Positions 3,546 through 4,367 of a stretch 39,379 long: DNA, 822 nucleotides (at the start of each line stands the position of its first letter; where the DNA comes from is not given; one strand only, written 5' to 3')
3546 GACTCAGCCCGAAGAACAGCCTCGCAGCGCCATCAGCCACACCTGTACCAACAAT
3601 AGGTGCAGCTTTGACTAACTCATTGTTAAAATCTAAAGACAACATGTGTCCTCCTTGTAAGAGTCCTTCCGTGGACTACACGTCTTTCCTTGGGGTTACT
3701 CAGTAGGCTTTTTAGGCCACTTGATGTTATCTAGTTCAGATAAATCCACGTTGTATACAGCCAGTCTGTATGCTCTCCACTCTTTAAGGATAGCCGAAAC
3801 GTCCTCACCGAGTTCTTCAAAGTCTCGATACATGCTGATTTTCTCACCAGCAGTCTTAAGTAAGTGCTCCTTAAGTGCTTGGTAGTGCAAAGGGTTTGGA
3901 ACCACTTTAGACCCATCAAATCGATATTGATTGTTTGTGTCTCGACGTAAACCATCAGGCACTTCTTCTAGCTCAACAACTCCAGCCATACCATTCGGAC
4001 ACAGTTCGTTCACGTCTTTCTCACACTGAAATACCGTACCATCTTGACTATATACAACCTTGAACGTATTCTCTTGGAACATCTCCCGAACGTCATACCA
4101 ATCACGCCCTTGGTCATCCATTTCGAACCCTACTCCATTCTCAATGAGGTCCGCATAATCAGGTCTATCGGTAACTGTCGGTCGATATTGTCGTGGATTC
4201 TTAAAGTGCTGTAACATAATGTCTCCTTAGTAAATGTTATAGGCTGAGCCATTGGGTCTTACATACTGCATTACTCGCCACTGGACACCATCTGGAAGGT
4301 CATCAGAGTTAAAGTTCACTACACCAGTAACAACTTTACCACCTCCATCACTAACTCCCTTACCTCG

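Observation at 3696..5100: Tail-fibre module swap: a T7 gp17 stem fused to an unrelated side-tail-fibre-like tip, with an inserted Tfa-type chaperone gene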

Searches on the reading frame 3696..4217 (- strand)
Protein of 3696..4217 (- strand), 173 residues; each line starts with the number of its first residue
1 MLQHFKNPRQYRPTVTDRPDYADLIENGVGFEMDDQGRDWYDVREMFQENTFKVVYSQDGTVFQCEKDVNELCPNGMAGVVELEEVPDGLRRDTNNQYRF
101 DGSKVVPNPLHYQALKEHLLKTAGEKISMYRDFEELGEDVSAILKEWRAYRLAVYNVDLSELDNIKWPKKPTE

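Call 4: search_protein_families(library=pfam, proteins=[window:3696-4217:-], max_evalue=1)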
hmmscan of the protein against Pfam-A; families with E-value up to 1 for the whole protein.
window:3696-4217:- (173 aa): 1 family
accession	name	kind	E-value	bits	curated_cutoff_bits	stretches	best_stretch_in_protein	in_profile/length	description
PF02413.22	Caudo_TAP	-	3.5e-08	34.1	22.1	1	113-171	69-130/131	Caudovirales tail fibre assembly protein, lambda gpK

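Call 5: search_protein_families(library=phrogs, proteins=[window:3696-4217:-], max_evalue=0.01)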
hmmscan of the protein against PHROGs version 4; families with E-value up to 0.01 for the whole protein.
window:3696-4217:- (173 aa): 9 families
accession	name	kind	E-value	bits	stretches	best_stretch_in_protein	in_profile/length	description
phrog_136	-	tail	6e-34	118.7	1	1-172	1-177/178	tail fiber assembly protein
phrog_21546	-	tail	7.6e-12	46.3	1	19-87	12-79/96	tail fiber protein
phrog_11571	-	tail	1.3e-11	45.9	1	28-107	18-96/223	tail fiber protein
phrog_24494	-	tail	1.7e-08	35.7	1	31-89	28-85/93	tail fiber chaperone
phrog_3792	-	tail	2.1e-07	32.1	1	115-171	18-77/78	tail assembly chaperone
phrog_105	-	tail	1.6e-06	28.6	1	114-172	142-203/239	tail fiber assembly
phrog_188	-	tail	1.7e-06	28.9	1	115-171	122-181/207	tail fiber assembly protein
phrog_5572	-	unknown function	1.9e-06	29.3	1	112-172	60-125/130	-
phrog_27624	-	unknown function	0.00097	19.9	1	17-77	27-86/225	-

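Call 6: search_dna_similar(query=window:3696-4217:-, collection=phages, mode=protein, max_rows=40)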
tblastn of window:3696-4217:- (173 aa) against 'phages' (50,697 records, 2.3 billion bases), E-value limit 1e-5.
Records with a match: 283; places in all: 319; records where one place covers at least 80% of the query: 268.
Best place of each record, by identity: <60% 283.
By first word of the organism name: Escherichia 96; Salmonella 66; Yersinia 46; Peduovirus 16; Serratia 10; Cronobacter 8; Shigella 6; Bacteriophage 4; Enterobacteria 4; Leclercia 3; and 15 more.
By host as written in the record: - 39; Escherichia coli 38; Yersinia pestis EV76-CN 17; Salmonella enterica subsp. enterica serovar Enteritidis PT1 14; Yersinia enterocolitica 14; Salmonella enterica 10; Escherichia coli K-12 MG1655 10; Cronobacter sakazakii 8; and 69 more.
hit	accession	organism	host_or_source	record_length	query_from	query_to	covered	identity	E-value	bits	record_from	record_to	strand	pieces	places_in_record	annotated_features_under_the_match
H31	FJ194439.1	Kluyvera phage Kvp1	-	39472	2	171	98%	50.9%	1e-47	171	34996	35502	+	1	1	17.2: putative phage tail fiber assembly protein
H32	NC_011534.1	Kluyvera phage Kvp1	Kluyvera cryocrescens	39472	2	171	98%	50.9%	1e-47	171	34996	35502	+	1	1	17.2: tail fiber assembly protein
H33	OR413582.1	Salmonella phage SPLA4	Salmonella enterica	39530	2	171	98%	49.1%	3e-46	166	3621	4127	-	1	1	tail fiber assembly protein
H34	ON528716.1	Shigella phage ESh2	Shigella sp.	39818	2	171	98%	49.1%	1e-44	162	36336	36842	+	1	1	none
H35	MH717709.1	Escherichia phage LL2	Escherichia coli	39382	2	171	98%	48.0%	7e-44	159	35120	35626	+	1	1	tail fiber assembly protein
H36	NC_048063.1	Escherichia phage LL2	Escherichia coli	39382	2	171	98%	48.0%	7e-44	159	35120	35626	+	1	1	tail fiber assembly protein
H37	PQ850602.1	Escherichia phage EmilieLinder_Bas103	Escherichia coli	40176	2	171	98%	48.0%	2e-41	153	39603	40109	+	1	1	tail fiber assembly protein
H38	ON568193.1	Cedecea phage Yanou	Cedecea davisae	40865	2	171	98%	47.4%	9e-41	150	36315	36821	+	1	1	tail fiber assembly protein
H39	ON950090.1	Serratia phage Seera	Serratia marcescens PNR349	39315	2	171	98%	46.8%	5e-43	157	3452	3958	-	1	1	hypothetical protein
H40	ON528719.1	Shigella phage ESh6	Shigella sp.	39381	2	171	98%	46.8%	7e-40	148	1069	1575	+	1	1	tail fiber protein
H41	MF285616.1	Leclercia phage 10164-302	Leclercia adecarboxylata P10164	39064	2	171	98%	46.2%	1e-39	147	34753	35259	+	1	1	putative tail fiber assembly protein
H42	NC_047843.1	Leclercia phage 10164-302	Leclercia adecarboxylata P10164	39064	2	171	98%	46.2%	1e-39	147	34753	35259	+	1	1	tail fiber assembly protein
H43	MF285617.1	Leclercia phage 10164RH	Leclercia adecarboxylata P10164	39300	2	171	98%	46.2%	1e-39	147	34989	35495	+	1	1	tail fiber assembly protein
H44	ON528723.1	Shigella phage ESh10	Shigella sp.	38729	2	171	98%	46.2%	1e-39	147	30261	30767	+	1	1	tail fiber protein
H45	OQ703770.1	Escherichia phage PGX1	Escherichia coli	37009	2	171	98%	46.2%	7e-39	145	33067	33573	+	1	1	tail fiber protein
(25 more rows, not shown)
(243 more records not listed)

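Call 10: get_annotated_region(hit=H31, flank=3000)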
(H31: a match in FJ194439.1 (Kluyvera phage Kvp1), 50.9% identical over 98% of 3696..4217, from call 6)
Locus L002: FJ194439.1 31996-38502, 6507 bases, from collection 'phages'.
description: Kluyvera phage Kvp1, complete sequence.
organism: Kluyvera phage Kvp1 (NCBI taxid 47049)
taxonomy: Viruses; Duplodnaviria; Heunggongvirae; Uroviricota; Caudoviricetes; Autographiviridae; Studiervirinae; Berlinvirus; Berlinvirus Kvp1
host: -; source: -; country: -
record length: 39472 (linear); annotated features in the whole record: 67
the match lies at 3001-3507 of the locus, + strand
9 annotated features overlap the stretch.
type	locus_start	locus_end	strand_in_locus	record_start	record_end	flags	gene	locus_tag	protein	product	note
CDS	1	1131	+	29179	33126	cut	16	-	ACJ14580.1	internal virion protein D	142837 Da; similar to YP_919018.1 internal virion protein D [Yersinia phage Berlin]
regulatory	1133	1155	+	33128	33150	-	-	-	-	promoter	Kvp1 promoter phi17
CDS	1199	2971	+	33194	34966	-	17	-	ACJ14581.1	tail fiber protein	60294 Da; similar to NP_042005.1 tail fiber protein [Enterobacteria phage T7]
CDS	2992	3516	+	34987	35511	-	17.2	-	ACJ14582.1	putative phage tail fiber assembly protein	similar to YP_516201.1 putative phage tail fiber assembly protein [Sodalis phage phiSG1] and NP_878218.1 gpG ...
CDS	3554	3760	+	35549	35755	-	17.5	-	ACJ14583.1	lysis protein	similar to YP_919020.1 lysis protein [Yersinia phage Berlin]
CDS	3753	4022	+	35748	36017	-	18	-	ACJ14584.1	DNA packaging protein A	similar to YP_919021.1 DNA packaging protein A [Yersinia phage Berlin]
CDS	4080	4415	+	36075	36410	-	18.2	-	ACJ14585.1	conserved hypothetical protein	similar to NP_072072.1 putative 13.5 protein [Yersinia phage phiYeO3-12] and NP_039723.1 predicted 18.9 kDa protein ...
CDS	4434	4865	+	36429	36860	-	18.5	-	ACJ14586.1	endopeptidase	similar to YP_919022.1 endopeptidase [Yersinia phage Berlin]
CDS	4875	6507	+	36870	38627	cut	19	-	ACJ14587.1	DNA packaging protein B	similar to YP_919024.1 DNA packaging protein B [Yersinia phage Berlin]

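Call 14: get_annotated_region(hit=H34, flank=3000)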
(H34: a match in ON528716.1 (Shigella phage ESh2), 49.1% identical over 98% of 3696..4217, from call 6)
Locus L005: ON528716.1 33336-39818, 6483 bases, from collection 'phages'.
description: UNVERIFIED: Shigella phage ESh2, complete genome.
organism: Shigella phage ESh2 (NCBI taxid 2950765)
taxonomy: Viruses; Duplodnaviria; Heunggongvirae; Uroviricota; Caudoviricetes; Autographiviridae; Studiervirinae; Teseptimavirus
host: Shigella sp.; source: -; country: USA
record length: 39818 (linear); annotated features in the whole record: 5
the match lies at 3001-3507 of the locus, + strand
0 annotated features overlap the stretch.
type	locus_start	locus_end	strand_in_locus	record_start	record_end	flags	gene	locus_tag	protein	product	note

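Call 16: get_annotated_region(hit=H35, flank=3000)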
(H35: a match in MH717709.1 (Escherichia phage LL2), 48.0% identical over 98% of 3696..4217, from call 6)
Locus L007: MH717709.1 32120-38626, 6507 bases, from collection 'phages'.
description: Escherichia phage LL2, complete genome.
organism: Escherichia phage LL2 (NCBI taxid 2301650)
taxonomy: Viruses; Duplodnaviria; Heunggongvirae; Uroviricota; Caudoviricetes; Autographiviridae; Studiervirinae; Teetrevirus; Teetrevirus LL2
host: Escherichia coli; source: wastewater treatment plant; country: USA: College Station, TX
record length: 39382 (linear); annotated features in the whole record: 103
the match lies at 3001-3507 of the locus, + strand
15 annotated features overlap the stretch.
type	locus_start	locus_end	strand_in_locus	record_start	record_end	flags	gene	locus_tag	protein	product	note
CDS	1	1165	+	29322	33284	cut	-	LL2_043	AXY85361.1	peptidoglycan hydrolase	Strong matches to internal virion protein D of T3 and T7. Directly adjacent to predicted virion protein C.; InterPro ...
regulatory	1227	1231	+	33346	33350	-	-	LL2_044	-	ribosome_binding_site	LL2_044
CDS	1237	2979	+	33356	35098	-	-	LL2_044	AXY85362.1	tail fiber protein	BLAST hits to cannonical phage DB for tail fiber proteins of phage T3 and T7. Very strong BLAST (general) hit to ...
regulatory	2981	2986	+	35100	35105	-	-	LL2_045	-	ribosome_binding_site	LL2_045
CDS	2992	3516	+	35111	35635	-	-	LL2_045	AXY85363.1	tail fiber assembly protein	Strong matches to at least 5 canonical phages (mostly lambdoid) for tail fiber assembly proteins.; InterPro result for ...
regulatory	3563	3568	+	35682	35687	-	-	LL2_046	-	ribosome_binding_site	LL2_046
CDS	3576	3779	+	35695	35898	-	-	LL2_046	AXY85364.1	type II holin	Strong matches to T7 and T3 type II holin.; TMHMM detected a transmembrane protein in this gene. N out C in. This is ...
regulatory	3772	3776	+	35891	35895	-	-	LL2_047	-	ribosome_binding_site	LL2_047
CDS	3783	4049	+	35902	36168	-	-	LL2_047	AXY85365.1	terminase small subunit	Strong similarty to DNA packaging proteins of T3 and T7. Interpro and Uniref exhibit similar results.; Multiple blast ...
regulatory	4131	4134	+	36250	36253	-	-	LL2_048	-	ribosome_binding_site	LL2_048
CDS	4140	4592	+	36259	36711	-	-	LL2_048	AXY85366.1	i-spanin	Strong similarty to phage lambda Rz-like lysis protein in phages T3 and T7. Many BLAST hits in general are for lysis ...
regulatory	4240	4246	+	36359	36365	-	-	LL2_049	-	ribosome_binding_site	LL2_049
CDS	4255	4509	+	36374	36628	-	-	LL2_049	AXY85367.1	o-spanin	Embedded into another gene that is predicted to be an Rz-like lysis gene (o-spanin) . This is consistent with lambda ...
regulatory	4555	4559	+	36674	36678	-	-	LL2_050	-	ribosome_binding_site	LL2_050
CDS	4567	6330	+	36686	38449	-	-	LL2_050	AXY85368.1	terminase large subunit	Strong homology to T3 DNA packaging protein B and T7 DNA maturation protein.; Strong homology to phage SP6p41 large ...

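Call 17: get_annotated_region(hit=H38, flank=3000)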
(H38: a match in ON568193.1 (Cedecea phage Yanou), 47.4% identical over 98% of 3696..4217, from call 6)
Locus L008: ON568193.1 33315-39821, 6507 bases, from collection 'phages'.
description: Cedecea phage Yanou, complete genome.
organism: Cedecea phage Yanou (NCBI taxid 2951236)
taxonomy: Viruses; Duplodnaviria; Heunggongvirae; Uroviricota; Caudoviricetes; Autographiviridae; Studiervirinae; Teseptimavirus
host: Cedecea davisae; source: wastewater; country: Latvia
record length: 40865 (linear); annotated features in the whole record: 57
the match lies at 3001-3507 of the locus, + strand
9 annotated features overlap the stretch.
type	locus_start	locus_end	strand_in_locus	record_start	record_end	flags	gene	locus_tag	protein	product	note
CDS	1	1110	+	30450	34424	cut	-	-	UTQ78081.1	internal virion protein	ORF46; T7 gp16-like internal virion protein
CDS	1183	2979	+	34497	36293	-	-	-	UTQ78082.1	tail fiber protein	ORF47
CDS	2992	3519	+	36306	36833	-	-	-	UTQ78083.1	tail fiber assembly protein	ORF48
CDS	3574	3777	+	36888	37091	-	-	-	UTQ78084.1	holin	ORF49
CDS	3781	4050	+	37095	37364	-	-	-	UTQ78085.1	terminase small subunit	ORF50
CDS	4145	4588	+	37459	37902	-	-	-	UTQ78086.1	i-spanin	ORF51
CDS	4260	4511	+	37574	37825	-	-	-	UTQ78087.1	o-spanin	ORF52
CDS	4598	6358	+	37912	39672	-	-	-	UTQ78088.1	terminase large subunit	ORF53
CDS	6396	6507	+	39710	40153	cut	-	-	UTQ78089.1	HNH endonuclease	ORF54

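Call 25: find_homologous_proteins(query=window:3696-4217:-)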
Query window:3696-4217:- (173 aa): 8 proteins with E <= 0.001 among 25 candidates.
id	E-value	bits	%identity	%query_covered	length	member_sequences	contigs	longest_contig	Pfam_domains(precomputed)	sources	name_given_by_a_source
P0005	4.9e-111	387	97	100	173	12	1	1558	PF02413.23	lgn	-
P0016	1.1e-86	307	76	99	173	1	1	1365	PF02413.23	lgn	-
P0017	9.6e-71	255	67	99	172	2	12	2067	PF02413.23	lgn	-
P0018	5.8e-69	250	64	99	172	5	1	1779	PF02413.23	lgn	-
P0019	5.9e-69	250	64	100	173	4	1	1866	PF02413.23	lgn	-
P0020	6.5e-69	249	64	99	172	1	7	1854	PF02413.23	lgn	-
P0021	1.3e-65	239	62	99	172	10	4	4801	PF02413.23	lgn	-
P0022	1.9e-63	232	60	99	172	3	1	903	PF02413.23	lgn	-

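Call 27: find_encoding_contigs(protein=P0021, flank=4000, max_places=4)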
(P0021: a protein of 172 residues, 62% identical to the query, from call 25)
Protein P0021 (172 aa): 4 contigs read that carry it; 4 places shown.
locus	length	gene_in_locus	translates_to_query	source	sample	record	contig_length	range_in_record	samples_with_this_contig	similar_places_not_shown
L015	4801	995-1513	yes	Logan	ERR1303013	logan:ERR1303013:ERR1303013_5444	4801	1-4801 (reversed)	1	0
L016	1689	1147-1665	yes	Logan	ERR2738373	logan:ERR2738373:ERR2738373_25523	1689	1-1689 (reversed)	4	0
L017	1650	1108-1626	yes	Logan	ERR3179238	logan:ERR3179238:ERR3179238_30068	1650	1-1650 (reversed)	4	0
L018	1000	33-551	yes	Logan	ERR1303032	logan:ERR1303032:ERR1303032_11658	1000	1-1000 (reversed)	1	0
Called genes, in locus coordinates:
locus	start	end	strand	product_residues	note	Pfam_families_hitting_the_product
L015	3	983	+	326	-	?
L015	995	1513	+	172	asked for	PF02413:Caudo_TAP (weak)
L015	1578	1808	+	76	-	PF10746:Phage_holin_2_2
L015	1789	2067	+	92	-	PF11123:DNA_Packaging_2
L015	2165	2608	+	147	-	PF03245:Phage_lysis (weak)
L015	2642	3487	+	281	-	-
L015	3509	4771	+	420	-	-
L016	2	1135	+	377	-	?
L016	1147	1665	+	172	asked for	PF02413:Caudo_TAP (weak)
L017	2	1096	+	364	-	?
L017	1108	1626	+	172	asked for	PF02413:Caudo_TAP (weak)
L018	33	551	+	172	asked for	PF02413:Caudo_TAP (weak)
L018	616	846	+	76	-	PF10746:Phage_holin_2_2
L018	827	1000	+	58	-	?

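Call 28: find_encoding_contigs(protein=P0017, flank=4000, max_places=4)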
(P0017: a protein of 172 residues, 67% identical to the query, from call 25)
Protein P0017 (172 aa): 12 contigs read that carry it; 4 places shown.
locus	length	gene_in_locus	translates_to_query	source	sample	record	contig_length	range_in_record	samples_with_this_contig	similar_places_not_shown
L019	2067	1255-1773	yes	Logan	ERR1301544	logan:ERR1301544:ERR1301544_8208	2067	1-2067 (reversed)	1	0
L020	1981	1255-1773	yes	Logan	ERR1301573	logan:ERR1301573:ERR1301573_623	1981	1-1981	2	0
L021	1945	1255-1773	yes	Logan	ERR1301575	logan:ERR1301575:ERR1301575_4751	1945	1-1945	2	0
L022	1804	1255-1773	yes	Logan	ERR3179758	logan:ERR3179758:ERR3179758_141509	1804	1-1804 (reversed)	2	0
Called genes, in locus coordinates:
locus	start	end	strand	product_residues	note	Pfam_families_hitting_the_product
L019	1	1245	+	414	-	?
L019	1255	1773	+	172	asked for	PF02413:Caudo_TAP (weak)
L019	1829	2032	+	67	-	PF10746:Phage_holin_2_2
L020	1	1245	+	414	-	?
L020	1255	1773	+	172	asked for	PF02413:Caudo_TAP (weak)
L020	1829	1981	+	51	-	?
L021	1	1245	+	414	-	?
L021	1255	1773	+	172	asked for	PF02413:Caudo_TAP (weak)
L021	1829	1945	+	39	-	?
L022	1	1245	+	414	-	?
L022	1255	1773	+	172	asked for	PF02413:Caudo_TAP (weak)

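Call 30: search_solved_structures(query=window:3696-4217:-, max_evalue=1, show_alignments=2)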
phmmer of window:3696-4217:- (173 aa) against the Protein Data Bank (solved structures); distinct sequences matched with E-value up to 1: 4.
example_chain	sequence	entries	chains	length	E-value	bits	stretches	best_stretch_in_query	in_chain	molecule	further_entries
5yvq_B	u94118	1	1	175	1.1e-10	44.9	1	3-171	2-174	Tail fiber assembly protein U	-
6shm_A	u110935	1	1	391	0.63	13.2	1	30-71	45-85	Mutant alpha-1,6-mannanase GH76A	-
6shd_A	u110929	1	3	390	0.65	13.1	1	30-71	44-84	Alpha-1,6-mannanase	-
6y8f_A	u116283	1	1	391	0.66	13.1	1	30-71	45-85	Alpha-1,6-endo-mannanase GH76A mutant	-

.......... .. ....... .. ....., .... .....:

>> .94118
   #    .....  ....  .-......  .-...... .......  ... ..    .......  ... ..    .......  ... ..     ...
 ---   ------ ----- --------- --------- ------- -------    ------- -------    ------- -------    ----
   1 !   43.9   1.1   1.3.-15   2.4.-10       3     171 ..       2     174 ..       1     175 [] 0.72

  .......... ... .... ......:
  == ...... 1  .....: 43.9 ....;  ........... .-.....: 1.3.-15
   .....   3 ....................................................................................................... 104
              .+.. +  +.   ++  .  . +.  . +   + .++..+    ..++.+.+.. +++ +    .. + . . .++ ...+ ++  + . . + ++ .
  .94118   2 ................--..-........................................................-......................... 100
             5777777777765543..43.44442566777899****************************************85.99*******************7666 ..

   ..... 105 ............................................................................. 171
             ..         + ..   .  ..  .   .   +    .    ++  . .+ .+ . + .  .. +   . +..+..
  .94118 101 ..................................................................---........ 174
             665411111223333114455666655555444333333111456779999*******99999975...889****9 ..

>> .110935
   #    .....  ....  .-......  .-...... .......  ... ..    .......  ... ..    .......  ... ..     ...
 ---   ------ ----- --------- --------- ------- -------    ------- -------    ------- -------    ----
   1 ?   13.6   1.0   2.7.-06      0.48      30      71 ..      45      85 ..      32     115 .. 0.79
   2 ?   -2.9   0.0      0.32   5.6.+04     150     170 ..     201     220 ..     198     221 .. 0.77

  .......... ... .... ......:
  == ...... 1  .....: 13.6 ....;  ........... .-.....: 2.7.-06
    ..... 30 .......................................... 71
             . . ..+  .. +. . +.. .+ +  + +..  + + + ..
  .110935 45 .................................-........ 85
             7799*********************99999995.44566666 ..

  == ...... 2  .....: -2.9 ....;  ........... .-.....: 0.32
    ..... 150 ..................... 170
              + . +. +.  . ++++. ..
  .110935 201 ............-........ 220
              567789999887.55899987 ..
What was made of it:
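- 3696..4217 (-): Gene '17.2', a Mu-type tail fibre assembly protein (Tfa), 173 aa. It has a beta-rich N-domain (aa ~1-108) and two conserved C-terminal helices (aa 109-155). 5YVQ_B at E=1e-10 over the full length (call 30).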

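Call 42: get_annotated_region(hit=H33, flank=2500)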
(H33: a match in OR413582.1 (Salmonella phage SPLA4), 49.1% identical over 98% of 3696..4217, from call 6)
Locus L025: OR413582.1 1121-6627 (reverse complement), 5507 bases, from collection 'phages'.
description: Salmonella phage SPLA4, complete genome.
organism: Salmonella phage SPLA4 (NCBI taxid 3077600)
taxonomy: Viruses; Duplodnaviria; Heunggongvirae; Uroviricota; Caudoviricetes; Autographiviridae; Studiervirinae; Berlinvirus
host: Salmonella enterica; source: Environmental Samples; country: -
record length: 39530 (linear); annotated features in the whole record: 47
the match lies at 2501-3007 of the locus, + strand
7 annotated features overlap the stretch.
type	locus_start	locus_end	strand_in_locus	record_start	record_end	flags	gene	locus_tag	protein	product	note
CDS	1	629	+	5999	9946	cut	-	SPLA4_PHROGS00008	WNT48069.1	internal virion protein with endolysin domain protein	-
CDS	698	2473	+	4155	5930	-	-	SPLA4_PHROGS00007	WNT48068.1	tail fiber protein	-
CDS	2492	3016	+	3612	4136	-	-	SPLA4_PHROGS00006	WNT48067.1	tail fiber assembly protein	-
CDS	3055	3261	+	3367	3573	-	-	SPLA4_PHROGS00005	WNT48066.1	holin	-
CDS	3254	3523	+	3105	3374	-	-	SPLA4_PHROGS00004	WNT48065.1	terminase small subunit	-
CDS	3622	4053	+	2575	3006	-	-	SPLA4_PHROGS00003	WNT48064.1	Rz-like spanin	-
CDS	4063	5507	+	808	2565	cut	-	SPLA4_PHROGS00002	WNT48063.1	terminase large subunit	-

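Call 43: get_annotated_region(hit=H37, flank=2500)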
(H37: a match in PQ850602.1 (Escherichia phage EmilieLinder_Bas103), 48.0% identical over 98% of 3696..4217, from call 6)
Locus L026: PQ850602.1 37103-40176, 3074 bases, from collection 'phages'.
description: Escherichia phage EmilieLinder_Bas103, complete genome.
organism: Escherichia phage EmilieLinder_Bas103 (NCBI taxid 3398411)
taxonomy: Viruses; Duplodnaviria; Heunggongvirae; Uroviricota; Caudoviricetes
host: Escherichia coli; source: sewage plant inflow; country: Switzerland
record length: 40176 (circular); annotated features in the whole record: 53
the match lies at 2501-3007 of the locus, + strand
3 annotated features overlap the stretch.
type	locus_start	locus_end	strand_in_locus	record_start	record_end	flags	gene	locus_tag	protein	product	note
CDS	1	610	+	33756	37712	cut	-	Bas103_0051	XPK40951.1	internal virion protein with endolysin domain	head and packaging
CDS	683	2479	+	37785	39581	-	-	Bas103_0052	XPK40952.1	tail fiber protein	tail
CDS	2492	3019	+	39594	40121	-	-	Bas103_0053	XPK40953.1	tail fiber assembly protein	tail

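Call 44: get_annotated_region(hit=H39, flank=2500)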
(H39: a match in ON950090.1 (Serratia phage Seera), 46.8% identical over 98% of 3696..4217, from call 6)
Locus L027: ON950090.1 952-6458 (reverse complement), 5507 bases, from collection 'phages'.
description: Serratia phage Seera, complete genome.
organism: Serratia phage Seera (NCBI taxid 2968245)
taxonomy: Viruses; Duplodnaviria; Heunggongvirae; Uroviricota; Caudoviricetes; Autographiviridae; Studiervirinae; Teetrevirus
host: Serratia marcescens PNR349; source: hospital sewage water; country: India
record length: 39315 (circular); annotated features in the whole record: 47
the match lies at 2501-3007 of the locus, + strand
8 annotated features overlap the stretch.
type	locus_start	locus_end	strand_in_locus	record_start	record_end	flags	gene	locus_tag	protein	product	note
CDS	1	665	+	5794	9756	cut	mltF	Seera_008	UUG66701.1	membrane-bound lytic murein transglycosylase F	-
CDS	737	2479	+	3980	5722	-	-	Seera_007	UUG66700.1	hypothetical protein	-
CDS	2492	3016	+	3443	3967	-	-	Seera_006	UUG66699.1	hypothetical protein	-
CDS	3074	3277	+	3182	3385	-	-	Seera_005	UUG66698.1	hypothetical protein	-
CDS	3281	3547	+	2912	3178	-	-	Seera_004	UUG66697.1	hypothetical protein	-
CDS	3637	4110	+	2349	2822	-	-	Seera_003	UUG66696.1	hypothetical protein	-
CDS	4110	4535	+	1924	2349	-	-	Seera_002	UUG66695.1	hypothetical protein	-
CDS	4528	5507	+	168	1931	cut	-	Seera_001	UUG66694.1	hypothetical protein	-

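Call 45: get_annotated_region(hit=H41, flank=2500)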
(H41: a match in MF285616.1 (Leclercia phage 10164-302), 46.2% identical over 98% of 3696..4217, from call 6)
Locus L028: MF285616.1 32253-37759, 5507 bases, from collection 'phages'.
description: Leclercia phage 10164-302, complete genome.
organism: Leclercia phage 10164-302 (NCBI taxid 2024248)
taxonomy: Viruses; Duplodnaviria; Heunggongvirae; Uroviricota; Caudoviricetes; Autographiviridae; Studiervirinae; Teetrevirus; Teetrevirus tv10164302
host: Leclercia adecarboxylata P10164; source: -; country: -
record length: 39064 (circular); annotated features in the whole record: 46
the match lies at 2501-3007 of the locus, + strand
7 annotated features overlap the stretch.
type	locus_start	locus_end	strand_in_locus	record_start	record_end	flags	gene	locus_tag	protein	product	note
CDS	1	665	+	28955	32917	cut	-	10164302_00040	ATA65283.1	hypothetical protein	gp16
CDS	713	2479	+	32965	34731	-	-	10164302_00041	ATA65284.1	tail fiber protein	-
CDS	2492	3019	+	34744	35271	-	-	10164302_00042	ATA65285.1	putative tail fiber assembly protein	-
CDS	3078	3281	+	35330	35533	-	-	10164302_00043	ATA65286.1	lysis protein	-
CDS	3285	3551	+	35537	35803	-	-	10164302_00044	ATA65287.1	hypothetical protein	gp18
CDS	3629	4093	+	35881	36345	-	-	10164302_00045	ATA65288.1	hypothetical protein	gp18.5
CDS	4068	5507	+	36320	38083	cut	-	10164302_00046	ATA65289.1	hypothetical protein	gp19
